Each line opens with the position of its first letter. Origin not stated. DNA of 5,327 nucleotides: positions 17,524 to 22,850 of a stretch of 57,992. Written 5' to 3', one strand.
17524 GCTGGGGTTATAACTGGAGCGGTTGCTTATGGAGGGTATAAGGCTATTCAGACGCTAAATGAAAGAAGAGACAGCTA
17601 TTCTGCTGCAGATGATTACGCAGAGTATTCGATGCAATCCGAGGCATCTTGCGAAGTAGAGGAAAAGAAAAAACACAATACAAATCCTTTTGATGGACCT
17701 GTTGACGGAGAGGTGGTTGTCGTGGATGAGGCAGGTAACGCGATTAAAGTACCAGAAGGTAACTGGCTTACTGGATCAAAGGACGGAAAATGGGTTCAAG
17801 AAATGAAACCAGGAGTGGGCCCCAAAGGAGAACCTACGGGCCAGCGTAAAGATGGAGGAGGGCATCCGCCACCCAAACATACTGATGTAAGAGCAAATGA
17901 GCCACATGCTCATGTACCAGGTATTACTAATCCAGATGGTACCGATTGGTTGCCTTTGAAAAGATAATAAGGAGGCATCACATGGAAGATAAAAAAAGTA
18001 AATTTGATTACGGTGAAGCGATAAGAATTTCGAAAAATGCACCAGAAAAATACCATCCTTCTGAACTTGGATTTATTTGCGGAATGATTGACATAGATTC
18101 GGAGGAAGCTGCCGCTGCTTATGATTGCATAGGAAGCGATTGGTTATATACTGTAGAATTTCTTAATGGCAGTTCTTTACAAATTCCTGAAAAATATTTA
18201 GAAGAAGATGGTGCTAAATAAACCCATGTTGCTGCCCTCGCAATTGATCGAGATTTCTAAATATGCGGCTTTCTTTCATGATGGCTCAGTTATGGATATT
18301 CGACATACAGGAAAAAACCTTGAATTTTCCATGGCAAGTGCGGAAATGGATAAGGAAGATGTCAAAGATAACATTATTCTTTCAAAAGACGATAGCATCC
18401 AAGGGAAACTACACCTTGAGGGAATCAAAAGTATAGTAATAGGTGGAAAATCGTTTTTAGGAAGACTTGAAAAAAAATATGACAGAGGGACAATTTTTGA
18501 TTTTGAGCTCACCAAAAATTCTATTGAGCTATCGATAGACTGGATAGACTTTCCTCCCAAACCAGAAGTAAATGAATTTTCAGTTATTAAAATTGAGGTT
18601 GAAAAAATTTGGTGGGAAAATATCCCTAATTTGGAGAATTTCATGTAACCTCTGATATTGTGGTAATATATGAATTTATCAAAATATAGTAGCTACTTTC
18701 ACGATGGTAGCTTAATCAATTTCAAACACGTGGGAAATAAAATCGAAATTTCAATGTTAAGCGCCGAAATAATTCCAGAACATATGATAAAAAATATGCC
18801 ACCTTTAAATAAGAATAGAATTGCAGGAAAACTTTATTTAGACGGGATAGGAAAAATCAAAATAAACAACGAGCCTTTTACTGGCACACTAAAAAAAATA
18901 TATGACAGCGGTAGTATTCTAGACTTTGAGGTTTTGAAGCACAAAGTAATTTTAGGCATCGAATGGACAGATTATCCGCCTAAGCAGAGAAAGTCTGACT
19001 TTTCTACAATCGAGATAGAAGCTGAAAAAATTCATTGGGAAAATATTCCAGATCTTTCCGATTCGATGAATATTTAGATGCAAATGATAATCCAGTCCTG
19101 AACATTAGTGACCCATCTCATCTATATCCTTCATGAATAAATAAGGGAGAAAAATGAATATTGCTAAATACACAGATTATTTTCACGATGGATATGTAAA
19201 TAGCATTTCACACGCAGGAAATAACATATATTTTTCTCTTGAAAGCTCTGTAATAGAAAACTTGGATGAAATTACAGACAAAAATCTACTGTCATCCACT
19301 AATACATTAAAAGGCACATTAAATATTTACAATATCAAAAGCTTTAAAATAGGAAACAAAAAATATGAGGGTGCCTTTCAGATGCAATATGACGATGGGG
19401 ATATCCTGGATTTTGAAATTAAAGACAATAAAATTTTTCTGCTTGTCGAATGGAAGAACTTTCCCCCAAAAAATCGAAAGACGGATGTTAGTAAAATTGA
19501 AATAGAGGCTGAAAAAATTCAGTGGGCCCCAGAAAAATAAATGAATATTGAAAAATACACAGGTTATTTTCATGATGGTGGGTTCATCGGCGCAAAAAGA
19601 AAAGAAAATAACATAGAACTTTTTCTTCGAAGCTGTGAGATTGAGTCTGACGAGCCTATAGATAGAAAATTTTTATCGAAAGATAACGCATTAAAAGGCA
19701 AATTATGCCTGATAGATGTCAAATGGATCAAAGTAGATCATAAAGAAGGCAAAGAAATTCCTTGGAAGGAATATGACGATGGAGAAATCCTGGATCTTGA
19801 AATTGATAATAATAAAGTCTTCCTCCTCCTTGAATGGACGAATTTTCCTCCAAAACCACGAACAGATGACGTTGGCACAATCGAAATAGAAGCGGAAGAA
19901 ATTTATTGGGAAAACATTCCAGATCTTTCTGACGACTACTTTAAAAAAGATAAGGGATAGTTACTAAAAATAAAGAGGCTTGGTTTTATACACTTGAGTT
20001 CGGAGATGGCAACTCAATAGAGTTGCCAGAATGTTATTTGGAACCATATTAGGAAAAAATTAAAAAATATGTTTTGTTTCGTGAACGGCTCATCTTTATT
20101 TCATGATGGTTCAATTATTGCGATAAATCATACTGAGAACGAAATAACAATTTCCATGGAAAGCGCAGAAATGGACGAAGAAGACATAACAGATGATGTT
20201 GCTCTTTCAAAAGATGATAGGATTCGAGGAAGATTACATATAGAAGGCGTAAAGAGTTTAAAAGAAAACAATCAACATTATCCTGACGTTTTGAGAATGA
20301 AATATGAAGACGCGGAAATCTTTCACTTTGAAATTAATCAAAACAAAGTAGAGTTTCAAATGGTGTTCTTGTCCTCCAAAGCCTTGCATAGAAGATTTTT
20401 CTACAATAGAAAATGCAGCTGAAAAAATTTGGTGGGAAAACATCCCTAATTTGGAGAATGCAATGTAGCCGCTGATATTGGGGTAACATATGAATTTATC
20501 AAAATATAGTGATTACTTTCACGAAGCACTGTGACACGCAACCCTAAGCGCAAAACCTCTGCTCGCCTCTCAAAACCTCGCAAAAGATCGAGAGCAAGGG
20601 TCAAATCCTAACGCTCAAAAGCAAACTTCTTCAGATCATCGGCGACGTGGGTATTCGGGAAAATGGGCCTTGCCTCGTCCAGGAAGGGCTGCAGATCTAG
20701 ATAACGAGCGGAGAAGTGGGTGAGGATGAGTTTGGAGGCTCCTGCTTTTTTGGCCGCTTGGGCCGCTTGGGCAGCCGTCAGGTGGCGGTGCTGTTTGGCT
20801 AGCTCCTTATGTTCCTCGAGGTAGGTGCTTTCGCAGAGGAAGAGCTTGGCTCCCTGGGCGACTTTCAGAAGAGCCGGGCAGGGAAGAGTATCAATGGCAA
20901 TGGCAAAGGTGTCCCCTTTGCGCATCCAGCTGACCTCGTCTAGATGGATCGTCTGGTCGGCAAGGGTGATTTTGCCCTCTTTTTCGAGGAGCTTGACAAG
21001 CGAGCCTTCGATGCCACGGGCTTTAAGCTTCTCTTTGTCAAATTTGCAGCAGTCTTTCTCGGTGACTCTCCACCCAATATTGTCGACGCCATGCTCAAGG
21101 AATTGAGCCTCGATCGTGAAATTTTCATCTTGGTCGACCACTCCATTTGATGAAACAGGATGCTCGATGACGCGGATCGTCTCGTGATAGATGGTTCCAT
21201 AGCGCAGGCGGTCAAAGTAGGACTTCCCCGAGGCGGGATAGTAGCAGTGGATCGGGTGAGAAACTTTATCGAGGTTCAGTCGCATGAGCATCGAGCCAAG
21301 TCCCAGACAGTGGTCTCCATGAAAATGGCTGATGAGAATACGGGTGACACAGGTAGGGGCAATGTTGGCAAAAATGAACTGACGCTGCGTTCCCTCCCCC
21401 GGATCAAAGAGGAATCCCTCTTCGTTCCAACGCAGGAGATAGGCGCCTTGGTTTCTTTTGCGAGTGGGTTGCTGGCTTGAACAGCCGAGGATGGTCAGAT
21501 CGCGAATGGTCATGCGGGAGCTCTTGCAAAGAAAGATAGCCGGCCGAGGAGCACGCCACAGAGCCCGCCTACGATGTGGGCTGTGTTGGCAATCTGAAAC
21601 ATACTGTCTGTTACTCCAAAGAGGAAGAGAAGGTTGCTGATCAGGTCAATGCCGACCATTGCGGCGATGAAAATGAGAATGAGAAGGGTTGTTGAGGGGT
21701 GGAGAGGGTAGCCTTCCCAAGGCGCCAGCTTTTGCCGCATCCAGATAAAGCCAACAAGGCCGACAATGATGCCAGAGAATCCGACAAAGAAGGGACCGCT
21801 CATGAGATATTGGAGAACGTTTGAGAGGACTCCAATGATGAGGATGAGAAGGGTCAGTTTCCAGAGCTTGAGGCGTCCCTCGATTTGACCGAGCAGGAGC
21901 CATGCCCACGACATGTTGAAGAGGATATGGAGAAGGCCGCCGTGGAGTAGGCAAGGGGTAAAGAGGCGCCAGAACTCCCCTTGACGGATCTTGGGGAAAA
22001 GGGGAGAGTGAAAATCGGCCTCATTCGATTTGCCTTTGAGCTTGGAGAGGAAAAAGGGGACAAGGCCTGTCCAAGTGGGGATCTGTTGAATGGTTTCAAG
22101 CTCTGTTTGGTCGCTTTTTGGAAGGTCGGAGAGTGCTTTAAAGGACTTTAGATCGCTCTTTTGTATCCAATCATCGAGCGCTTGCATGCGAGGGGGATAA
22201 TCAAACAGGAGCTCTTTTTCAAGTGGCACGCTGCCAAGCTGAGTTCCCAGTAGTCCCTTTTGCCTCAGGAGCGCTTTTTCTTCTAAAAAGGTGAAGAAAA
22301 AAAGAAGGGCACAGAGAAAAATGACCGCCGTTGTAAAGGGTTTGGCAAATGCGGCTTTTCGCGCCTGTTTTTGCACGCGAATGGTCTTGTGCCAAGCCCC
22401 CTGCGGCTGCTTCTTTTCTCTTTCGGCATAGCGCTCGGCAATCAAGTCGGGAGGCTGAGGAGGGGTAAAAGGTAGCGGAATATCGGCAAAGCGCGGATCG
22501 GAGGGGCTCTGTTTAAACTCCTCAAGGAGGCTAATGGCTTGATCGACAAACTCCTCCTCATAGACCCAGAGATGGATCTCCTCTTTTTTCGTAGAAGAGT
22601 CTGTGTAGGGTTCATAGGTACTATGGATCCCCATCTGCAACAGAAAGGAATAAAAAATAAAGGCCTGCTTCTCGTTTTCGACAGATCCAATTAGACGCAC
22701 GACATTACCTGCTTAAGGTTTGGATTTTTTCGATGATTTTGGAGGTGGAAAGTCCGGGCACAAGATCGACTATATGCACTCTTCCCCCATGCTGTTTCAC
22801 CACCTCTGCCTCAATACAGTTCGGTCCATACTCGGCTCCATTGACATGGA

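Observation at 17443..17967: RHS C-terminal module: glycine-zipper-like hydrophobic segment plus an unassigned His-rich ~90-aa terminal domain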

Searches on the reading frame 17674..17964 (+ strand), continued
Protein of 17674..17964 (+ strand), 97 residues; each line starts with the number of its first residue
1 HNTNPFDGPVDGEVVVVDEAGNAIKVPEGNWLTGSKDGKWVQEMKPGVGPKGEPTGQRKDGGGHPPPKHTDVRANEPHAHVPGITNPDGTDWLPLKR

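Call 52: find_encoding_contigs(protein=P0040, flank=8000, max_places=2)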
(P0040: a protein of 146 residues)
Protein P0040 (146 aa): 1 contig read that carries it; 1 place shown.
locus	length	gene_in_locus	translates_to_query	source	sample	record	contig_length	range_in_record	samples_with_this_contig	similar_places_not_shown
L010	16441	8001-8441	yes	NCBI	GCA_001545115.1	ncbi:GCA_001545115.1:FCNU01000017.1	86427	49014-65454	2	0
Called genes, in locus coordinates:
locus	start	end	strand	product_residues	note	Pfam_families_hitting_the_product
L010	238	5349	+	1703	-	PF20148:DUF6531 (weak), PF25023:TEN_YD-shell (weak), PF05593:RHS_repeat, PF25023:TEN_YD-shell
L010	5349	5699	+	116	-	-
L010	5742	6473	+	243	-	-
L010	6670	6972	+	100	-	PF13340:DUF4096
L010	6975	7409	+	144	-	PF01609:DDE_Tnp_1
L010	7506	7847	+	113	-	-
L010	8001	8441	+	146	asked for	-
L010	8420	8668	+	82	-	-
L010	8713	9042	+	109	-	-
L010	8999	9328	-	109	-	PF01609:DDE_Tnp_1 (weak)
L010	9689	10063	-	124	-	-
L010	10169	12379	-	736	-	PF00254:FKBP_C (weak)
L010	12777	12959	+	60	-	-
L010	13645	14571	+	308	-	-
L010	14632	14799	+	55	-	-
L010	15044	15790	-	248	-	PF12811:BaxI_1, PF01027:Bax1-I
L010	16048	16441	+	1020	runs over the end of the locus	PF07517:SecA_DEAD, PF01043:SecA_PP_bind, PF21090:P-loop_SecA, PF07516:SecA_SW, PF02810:SEC-C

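Call 54: search_protein_families(library=pfam, proteins=[L008:6444-6659:+, L010:8420-8665:+], max_evalue=5)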
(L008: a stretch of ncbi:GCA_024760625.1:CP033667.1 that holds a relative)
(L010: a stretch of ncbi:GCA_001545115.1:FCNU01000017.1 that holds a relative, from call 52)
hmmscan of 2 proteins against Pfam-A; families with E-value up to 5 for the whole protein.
L008:6444-6659:+ (72 aa): 0 families

L010:8420-8665:+ (82 aa): 1 family
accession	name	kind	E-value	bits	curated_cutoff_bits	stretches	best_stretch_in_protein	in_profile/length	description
PF18359.7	Tudor_5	-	0.11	12.7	31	1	52-68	30-46/53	Histone methyltransferase Tudor domain 1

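Call 55: list_cluster_members(proteins=[P0129, P0243, P0161, P0155, P0118, P0147, P0095, P0106, P0031, P0063])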
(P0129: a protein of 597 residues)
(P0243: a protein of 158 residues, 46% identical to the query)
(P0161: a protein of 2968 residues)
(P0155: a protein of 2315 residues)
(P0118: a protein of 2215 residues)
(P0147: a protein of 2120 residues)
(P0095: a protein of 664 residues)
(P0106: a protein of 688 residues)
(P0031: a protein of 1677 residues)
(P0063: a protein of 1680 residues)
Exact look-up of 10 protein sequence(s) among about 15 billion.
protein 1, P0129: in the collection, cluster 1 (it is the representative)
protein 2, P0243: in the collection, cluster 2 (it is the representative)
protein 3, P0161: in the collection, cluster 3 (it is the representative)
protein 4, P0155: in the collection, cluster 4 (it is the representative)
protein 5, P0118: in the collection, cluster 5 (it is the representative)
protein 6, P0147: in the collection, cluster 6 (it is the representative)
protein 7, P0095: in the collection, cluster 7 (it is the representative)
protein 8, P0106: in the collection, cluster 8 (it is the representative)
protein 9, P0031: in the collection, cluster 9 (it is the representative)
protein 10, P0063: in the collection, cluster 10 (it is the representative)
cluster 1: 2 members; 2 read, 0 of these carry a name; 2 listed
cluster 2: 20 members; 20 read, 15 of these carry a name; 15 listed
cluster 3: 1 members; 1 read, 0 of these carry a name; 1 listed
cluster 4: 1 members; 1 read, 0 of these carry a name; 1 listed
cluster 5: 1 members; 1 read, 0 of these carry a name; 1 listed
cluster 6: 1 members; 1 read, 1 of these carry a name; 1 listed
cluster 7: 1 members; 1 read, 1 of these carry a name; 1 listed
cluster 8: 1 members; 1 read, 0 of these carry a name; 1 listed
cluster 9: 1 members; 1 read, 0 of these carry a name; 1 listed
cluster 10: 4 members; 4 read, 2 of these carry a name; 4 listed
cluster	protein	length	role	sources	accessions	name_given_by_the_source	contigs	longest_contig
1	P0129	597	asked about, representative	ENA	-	-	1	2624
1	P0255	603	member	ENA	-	-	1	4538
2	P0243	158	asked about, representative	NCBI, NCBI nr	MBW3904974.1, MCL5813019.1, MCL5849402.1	polymorphic toxin MafB class 3, partial [Neisseria meningitidis] | polymorphic toxin MafB class 3 [Neisseria meningitidis]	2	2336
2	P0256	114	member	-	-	TPA: septum formation inhibitor Maf, partial [Neisseria meningitidis]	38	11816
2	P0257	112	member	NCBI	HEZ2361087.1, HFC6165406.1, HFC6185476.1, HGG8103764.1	TPA: septum formation inhibitor Maf, partial [Neisseria meningitidis]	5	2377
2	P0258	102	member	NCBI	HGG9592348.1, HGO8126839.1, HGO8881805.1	TPA: septum formation inhibitor Maf, partial [Neisseria meningitidis]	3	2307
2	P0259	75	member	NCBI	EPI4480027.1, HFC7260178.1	septum formation inhibitor Maf, partial [Neisseria gonorrhoeae]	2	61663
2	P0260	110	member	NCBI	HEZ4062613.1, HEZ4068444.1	TPA: septum formation inhibitor Maf, partial [Neisseria meningitidis]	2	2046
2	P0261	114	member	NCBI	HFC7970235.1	TPA: septum formation inhibitor Maf, partial [Neisseria meningitidis]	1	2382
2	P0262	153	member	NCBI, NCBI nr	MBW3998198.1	polymorphic toxin MafB class 3, partial [Neisseria meningitidis] | polymorphic toxin MafB class 3 [Neisseria meningitidis]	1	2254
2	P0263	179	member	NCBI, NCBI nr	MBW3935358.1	polymorphic toxin MafB class 3, partial [Neisseria meningitidis] | polymorphic toxin MafB class 3 [Neisseria meningitidis]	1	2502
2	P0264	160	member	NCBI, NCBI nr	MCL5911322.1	polymorphic toxin MafB class 3, partial [Neisseria meningitidis] | polymorphic toxin MafB class 3 [Neisseria meningitidis]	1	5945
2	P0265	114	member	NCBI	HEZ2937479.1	TPA: septum formation inhibitor Maf, partial [Neisseria meningitidis]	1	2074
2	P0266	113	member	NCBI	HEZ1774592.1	TPA: septum formation inhibitor Maf, partial [Neisseria meningitidis]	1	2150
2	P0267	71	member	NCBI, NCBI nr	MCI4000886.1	hypothetical protein MM716_37325, partial [Klebsiella pneumoniae] | hypothetical protein [Klebsiella pneumoniae]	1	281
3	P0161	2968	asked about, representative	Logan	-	-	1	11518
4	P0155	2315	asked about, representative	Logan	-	-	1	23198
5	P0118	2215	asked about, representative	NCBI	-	-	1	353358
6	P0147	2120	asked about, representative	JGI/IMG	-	RHS repeat-associated protein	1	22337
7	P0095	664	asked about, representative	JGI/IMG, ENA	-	flagellar biosynthesis GTPase FlhF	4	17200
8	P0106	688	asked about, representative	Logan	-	-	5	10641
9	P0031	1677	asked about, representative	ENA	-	-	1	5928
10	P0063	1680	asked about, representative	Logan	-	-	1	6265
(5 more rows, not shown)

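Call 66: find_related_loci(query=A2, collection=genome_contigs, flank=3000)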
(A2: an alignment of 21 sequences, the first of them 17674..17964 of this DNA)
Query A2 (97 aa) in genome_contigs; peptide patterns used: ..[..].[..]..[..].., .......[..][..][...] (x = any residue, [..] = any of these).
114 stretches matched a pattern; 57 encode a relative of the query (tblastn E <= 1e-3); 57 distinct loci.
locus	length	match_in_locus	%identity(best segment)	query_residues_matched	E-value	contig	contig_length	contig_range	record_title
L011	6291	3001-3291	87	1-97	1e-55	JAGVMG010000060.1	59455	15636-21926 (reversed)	MAG: Parachlamydiales bacterium isolate SW_7 c_000000022834, whole genome shotgun sequence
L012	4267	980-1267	78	1-96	2e-50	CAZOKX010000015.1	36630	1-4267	MAG TPA_asm: uncultured bacterium isolate SRP292972_co3_130 genome assembly, contig: NODE_768_length_36630_cov_14.332604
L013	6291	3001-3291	76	1-97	4e-47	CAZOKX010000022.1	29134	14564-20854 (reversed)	MAG TPA_asm: uncultured bacterium isolate SRP292972_co3_130 genome assembly, contig: NODE_987_length_29134_cov_16.082224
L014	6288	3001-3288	84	1-96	2e-46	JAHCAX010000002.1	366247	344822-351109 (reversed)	MAG: Candidatus Acheromyda pituitae isolate ACE_VER1 VER1_2, whole genome shotgun sequence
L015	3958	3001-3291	75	1-97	4e-46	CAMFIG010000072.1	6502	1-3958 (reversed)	MAG: uncultured Chlamydiae bacterium isolate SRR9109408_bin.1_metaWRAP_v1.3_MAG genome assembly, contig: ERZ12289981.256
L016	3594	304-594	73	1-97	5e-44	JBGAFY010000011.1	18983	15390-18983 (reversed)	MAG: Rhabdochlamydiaceae bacterium isolate MAG_AAO_H125.78 AAOH125-78_opera_contig_6357, whole genome shotgun sequence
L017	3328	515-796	73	2-95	2e-40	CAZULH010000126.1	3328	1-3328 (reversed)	MAG TPA_asm: uncultured bacterium isolate binchicken_co129_180 genome assembly, contig: NODE_113592_length_3328_cov_3.47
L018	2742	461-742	64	2-95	4e-34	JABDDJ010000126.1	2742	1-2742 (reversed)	MAG: Chlamydiae bacterium isolate BWMinHeated_Nextera4_MAG4 3300020864.a:Ga0207072_1338, whole genome shotgun sequence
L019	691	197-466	58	1-96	9e-35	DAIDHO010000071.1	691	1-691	MAG TPA_asm: Parachlamydiales bacterium isolate clean346 NODE_71_length_691_cov_55.068404, whole genome shotgun sequence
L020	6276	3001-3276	64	1-95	3e-32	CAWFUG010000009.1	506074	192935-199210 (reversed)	MAG: uncultured Verrucomicrobiae bacterium isolate MFD09495.bin.1.6 genome assembly, contig: contig_6485, whole genome s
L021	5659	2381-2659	67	3-95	6e-32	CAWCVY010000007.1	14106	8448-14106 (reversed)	MAG: uncultured Chlamydiae bacterium isolate MFD01633.bin.3.44 genome assembly, contig: contig_107490, whole genome shot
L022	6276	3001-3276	61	4-95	2e-31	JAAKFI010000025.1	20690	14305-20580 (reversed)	MAG: Candidatus Anoxychlamydiales bacterium isolate K1060_chlam_5 K1060chlam5_25, whole genome shotgun sequence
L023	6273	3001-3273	62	2-95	6e-31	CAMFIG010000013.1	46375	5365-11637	MAG: uncultured Chlamydiae bacterium isolate SRR9109408_bin.1_metaWRAP_v1.3_MAG genome assembly, contig: ERZ12289981.352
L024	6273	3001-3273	61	2-95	1e-29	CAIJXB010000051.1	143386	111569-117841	MAG: uncultured Chlamydiae bacterium isolate MJ-time_bin-9202 genome assembly, contig: bin-9202:51/68, whole genome shot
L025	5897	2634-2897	60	2-95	5e-29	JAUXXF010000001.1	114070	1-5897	MAG: Chlamydiales bacterium isolate C15_metabat.bin.97 C15_k141_296800, whole genome shotgun sequence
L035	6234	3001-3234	54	15-97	4e-22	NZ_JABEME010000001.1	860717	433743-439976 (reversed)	Stenotrophomonas africana strain ATCC 700475 ATCC700475_1, whole genome shotgun sequence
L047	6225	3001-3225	53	17-96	9e-20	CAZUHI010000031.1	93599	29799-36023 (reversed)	MAG TPA_asm: uncultured Rickettsiales bacterium isolate binchicken_co46_645 genome assembly, contig: NODE_332_length_935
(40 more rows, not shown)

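Call 75: search_protein_families(library=phrogs, proteins=[window:17674-17964:+, L035:3256-3615:+, L047:3252-3650:+], max_evalue=0.1)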
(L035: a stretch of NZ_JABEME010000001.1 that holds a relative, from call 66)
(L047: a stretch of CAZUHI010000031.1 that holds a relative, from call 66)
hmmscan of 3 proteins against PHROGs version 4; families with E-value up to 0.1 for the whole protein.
window:17674-17964:+ (97 aa): 1 family
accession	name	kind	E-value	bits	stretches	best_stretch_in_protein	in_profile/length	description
phrog_12940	-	tail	0.04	13.8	1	17-52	174-209/397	tail fiber protein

L035:3256-3615:+ (120 aa): 1 family
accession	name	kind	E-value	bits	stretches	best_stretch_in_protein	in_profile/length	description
phrog_3883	-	head and packaging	0.097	12.3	0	32-103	273-346/768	internal virion protein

L047:3252-3650:+ (133 aa): 0 families

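Call 77: search_protein_families(library=pfam, proteins=[L035:3256-3615:+, L047:3252-3650:+, L010:4780-5346:+], max_evalue=0.1)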
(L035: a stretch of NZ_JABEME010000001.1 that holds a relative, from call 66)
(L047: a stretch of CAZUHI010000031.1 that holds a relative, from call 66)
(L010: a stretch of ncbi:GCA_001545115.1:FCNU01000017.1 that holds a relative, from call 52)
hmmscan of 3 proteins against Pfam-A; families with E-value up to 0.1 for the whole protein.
L035:3256-3615:+ (120 aa): 0 families

L047:3252-3650:+ (133 aa): 0 families

L010:4780-5346:+ (189 aa): 0 families

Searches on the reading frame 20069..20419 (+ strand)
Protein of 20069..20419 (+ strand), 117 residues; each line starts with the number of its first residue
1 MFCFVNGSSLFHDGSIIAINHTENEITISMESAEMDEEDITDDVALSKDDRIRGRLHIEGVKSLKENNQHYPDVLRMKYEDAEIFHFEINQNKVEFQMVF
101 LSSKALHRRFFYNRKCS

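Call 5: search_protein_families(library=pfam, proteins=[window:20069-20419:+], max_evalue=1)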
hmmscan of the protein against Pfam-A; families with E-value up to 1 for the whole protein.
window:20069-20419:+ (117 aa): 1 family
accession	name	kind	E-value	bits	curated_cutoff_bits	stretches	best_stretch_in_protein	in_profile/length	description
PF22026.2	Alpha-amylase_C_2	-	0.21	12.5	27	1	14-38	23-47/78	Alpha-amylase C-terminal domain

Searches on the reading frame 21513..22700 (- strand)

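Call 80: search_protein_families(library=pfam, proteins=[window:21513-22700:-], max_evalue=0.00001)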
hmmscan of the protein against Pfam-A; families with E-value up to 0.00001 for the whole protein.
window:21513-22700:- (396 aa): 2 families
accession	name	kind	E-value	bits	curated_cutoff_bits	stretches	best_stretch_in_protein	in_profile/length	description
PF01694.28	Rhomboid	-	4.2e-25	89.1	22.6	1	241-388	2-139/143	Rhomboid domain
PF12122.13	Rhomboid_N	-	6.8e-06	26.7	26.2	0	1-71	1-66/86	Cytoplasmic N-terminal domain of rhomboid serine protease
